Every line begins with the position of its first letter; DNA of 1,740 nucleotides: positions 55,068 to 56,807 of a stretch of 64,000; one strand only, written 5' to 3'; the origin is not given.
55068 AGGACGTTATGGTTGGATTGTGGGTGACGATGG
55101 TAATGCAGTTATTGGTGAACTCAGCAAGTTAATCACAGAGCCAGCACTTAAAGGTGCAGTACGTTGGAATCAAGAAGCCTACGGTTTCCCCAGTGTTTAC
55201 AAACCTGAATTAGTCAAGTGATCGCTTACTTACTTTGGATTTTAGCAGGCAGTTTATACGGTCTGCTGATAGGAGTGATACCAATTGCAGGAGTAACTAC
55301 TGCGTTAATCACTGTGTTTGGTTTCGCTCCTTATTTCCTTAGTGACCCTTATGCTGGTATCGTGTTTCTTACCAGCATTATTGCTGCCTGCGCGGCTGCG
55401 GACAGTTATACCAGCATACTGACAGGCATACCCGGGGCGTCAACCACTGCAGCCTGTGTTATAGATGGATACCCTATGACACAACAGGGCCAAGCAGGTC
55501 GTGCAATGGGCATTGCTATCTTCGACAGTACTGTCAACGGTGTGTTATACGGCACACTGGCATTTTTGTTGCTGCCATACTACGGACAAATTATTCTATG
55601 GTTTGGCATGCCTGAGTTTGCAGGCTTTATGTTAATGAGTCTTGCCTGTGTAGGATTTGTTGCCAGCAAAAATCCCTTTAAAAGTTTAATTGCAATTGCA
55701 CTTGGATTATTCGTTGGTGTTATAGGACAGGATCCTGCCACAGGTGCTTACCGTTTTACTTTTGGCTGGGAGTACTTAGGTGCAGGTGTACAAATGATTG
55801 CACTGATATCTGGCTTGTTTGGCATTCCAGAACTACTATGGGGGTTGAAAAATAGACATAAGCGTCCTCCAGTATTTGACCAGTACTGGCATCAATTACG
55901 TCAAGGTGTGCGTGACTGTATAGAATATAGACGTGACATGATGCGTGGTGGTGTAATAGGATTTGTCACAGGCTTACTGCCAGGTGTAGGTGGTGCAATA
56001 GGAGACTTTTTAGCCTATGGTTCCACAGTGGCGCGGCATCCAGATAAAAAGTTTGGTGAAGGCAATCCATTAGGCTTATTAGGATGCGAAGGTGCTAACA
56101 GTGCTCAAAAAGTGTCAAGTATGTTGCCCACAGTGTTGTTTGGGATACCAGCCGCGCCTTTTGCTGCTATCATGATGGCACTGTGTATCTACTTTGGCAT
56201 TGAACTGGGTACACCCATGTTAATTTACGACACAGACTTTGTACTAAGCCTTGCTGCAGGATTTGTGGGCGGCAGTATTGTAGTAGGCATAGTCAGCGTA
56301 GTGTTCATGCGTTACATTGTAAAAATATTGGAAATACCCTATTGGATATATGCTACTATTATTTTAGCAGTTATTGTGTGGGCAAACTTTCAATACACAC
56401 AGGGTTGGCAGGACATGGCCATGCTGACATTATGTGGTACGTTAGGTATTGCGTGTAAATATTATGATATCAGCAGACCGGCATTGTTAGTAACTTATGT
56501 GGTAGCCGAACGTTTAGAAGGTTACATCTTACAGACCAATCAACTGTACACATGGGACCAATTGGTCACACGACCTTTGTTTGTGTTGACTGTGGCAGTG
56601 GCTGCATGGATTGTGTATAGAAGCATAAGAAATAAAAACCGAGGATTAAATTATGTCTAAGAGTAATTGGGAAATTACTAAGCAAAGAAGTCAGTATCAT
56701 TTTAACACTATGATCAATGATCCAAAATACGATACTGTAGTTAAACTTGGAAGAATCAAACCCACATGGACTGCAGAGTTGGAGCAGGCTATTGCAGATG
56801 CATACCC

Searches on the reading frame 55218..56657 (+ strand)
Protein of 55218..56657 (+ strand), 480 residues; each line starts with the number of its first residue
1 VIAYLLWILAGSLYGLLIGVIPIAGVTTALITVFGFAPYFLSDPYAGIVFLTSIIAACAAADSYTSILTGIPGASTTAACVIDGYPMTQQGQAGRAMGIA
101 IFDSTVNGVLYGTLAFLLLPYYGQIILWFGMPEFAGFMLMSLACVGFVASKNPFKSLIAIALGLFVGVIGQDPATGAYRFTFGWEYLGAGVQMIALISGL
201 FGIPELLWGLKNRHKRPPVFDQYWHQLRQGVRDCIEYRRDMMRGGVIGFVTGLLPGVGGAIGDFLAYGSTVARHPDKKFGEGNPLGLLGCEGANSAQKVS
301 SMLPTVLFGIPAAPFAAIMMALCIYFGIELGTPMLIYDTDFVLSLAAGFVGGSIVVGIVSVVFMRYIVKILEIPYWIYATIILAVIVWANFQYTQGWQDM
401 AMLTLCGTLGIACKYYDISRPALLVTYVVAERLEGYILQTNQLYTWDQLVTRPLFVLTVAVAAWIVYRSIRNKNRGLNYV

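Call 7: search_protein_families(library=pfam, proteins=[window:55218-56657:+], max_evalue=0.01)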
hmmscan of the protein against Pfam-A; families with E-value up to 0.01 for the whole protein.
window:55218-56657:+ (480 aa): 1 family
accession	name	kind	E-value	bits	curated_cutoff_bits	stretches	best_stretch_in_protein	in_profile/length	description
PF01970.21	TctA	-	3.7e-94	316.2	28.9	1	5-424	1-422/423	Tripartite tricarboxylate transporter TctA family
